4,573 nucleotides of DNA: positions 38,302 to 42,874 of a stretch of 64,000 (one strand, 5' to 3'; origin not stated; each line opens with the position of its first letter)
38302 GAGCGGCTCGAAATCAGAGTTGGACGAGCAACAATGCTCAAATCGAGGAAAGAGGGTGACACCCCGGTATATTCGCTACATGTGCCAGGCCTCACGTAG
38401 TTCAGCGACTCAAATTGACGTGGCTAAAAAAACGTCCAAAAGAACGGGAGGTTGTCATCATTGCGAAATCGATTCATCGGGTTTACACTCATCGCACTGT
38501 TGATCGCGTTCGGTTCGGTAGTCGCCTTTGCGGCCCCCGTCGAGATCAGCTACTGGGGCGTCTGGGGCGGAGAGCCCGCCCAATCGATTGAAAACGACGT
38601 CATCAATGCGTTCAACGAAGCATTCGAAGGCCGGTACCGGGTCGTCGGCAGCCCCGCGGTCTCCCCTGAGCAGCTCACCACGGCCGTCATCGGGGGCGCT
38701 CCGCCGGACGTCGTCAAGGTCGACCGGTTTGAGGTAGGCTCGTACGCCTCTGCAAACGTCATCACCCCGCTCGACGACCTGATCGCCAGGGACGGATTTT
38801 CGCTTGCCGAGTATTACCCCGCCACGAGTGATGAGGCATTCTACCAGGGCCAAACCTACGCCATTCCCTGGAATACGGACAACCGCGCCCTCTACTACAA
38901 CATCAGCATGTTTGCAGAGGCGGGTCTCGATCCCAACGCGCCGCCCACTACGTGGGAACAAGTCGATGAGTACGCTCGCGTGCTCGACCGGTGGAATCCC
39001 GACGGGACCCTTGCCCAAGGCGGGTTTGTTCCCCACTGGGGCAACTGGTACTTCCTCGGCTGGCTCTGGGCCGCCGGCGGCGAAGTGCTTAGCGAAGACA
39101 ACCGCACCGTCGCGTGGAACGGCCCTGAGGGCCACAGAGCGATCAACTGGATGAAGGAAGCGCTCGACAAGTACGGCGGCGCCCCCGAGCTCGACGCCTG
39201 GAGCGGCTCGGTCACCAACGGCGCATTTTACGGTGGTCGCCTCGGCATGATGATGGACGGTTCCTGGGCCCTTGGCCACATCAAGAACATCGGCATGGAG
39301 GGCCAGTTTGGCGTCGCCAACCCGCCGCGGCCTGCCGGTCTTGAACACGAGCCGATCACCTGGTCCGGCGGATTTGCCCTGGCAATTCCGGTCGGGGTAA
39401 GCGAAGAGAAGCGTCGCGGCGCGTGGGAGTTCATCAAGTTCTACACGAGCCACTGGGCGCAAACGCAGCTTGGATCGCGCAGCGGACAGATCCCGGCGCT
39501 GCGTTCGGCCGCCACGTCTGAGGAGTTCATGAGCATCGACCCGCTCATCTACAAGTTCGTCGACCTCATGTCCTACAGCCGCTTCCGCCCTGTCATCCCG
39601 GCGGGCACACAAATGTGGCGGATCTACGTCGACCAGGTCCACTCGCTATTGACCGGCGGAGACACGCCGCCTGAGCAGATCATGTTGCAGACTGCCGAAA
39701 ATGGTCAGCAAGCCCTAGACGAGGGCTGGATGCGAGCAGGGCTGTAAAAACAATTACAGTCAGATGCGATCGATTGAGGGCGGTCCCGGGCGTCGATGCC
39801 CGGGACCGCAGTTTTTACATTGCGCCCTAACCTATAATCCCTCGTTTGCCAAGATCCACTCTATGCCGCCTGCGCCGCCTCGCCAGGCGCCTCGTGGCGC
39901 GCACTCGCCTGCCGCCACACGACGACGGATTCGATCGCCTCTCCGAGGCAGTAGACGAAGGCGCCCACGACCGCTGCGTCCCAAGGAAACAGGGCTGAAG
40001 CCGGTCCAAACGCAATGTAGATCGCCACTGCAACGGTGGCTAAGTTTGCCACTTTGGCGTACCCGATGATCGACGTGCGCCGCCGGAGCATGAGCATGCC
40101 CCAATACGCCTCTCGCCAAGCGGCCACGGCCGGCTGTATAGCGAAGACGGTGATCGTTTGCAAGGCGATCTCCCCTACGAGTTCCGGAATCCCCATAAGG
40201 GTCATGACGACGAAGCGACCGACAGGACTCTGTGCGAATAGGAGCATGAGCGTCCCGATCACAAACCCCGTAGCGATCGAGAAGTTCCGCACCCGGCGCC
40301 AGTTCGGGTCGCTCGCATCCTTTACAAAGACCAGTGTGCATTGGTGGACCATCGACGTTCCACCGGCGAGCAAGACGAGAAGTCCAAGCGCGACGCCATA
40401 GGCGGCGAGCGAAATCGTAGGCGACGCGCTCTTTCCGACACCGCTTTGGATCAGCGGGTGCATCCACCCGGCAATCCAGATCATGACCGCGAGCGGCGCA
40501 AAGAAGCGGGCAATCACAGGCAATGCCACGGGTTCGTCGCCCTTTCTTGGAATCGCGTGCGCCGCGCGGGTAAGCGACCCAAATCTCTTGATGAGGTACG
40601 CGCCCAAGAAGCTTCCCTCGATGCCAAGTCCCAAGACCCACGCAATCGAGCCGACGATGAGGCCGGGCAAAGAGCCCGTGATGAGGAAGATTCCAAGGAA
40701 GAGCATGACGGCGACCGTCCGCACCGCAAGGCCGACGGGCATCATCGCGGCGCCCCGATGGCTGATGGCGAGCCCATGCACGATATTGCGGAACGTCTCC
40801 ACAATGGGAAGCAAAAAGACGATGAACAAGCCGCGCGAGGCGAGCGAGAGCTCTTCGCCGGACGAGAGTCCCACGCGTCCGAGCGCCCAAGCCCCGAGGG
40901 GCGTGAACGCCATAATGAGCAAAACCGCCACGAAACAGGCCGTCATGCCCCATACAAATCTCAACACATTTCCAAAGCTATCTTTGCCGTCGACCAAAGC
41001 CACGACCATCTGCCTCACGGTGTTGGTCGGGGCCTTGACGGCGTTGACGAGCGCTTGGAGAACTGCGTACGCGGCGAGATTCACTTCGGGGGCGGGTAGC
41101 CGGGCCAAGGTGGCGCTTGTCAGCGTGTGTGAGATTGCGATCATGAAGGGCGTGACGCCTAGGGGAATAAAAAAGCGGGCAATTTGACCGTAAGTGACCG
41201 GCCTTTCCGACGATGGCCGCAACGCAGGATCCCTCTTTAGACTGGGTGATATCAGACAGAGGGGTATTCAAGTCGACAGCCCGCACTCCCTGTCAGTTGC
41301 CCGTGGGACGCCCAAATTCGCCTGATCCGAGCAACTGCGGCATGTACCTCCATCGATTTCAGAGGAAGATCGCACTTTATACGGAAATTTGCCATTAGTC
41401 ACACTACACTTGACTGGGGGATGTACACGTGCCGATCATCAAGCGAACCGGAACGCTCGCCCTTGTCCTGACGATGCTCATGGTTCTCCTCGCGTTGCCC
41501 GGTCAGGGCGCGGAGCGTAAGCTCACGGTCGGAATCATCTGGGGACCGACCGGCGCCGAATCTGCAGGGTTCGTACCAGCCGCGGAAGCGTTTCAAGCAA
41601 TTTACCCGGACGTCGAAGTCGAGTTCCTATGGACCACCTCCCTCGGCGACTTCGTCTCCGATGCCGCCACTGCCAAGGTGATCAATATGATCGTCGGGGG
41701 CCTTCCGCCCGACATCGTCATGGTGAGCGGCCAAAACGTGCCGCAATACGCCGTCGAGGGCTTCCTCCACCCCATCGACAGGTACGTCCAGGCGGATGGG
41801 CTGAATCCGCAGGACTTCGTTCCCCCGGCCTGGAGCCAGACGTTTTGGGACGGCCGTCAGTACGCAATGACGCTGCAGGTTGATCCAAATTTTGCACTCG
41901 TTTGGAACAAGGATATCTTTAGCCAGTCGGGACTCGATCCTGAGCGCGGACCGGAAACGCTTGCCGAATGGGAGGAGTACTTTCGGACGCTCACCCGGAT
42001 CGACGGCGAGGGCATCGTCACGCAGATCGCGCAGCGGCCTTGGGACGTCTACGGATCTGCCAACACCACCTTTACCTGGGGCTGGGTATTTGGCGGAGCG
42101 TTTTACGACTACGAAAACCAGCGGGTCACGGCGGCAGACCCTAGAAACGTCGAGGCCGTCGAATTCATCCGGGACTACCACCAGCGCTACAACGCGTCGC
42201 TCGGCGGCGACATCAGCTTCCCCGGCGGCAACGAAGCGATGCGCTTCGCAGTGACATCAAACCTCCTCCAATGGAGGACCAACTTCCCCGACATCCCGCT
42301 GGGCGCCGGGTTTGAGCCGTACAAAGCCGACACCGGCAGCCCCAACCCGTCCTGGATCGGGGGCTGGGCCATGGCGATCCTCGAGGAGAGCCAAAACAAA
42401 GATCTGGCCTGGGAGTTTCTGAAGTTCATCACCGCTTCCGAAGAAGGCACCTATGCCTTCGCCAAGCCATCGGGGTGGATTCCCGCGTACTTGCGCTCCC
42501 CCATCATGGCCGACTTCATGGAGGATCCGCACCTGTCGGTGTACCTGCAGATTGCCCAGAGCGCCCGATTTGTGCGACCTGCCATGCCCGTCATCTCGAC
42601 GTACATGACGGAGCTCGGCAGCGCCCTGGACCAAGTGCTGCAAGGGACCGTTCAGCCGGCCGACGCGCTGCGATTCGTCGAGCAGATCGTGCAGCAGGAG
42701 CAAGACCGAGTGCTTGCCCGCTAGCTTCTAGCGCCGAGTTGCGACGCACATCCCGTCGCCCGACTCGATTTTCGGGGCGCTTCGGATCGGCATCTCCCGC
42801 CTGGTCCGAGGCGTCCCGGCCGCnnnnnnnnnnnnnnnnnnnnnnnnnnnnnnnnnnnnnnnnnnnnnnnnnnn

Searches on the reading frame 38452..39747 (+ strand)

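Call 63: search_protein_families(library=pfam, proteins=[window:38452-39747:+], max_evalue=0.00001)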
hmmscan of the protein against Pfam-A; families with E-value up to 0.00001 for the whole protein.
window:38452-39747:+ (431 aa): 2 families
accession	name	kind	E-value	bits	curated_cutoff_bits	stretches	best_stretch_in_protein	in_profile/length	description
PF01547.30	SBP_bac_1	-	4.9e-35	122.4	26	1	52-336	15-305/307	Bacterial extracellular solute-binding protein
PF13416.11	SBP_bac_8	-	7.6e-35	121.5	27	1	51-359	3-271/279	Bacterial extracellular solute-binding protein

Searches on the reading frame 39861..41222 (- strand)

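Call 63: search_protein_families(library=pfam, proteins=[window:39861-41222:-], max_evalue=0.00001)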
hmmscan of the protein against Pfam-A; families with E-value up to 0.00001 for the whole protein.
window:39861-41222:- (453 aa): 1 family
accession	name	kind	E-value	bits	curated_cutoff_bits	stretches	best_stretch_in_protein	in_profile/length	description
PF07260.16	ANKH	-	1.8e-10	41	22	1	238-404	14-177/344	Progressive ankylosis protein (ANKH)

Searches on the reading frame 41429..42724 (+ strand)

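Call 63: search_protein_families(library=pfam, proteins=[window:41429-42724:+], max_evalue=0.00001)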
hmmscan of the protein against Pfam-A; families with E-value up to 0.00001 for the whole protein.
window:41429-42724:+ (431 aa): 2 families
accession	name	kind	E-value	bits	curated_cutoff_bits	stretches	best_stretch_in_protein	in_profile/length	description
PF01547.30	SBP_bac_1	-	3.7e-23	83.4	26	1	42-339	4-305/307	Bacterial extracellular solute-binding protein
PF13416.11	SBP_bac_8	-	6.6e-17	62.6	27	1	77-369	21-277/279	Bacterial extracellular solute-binding protein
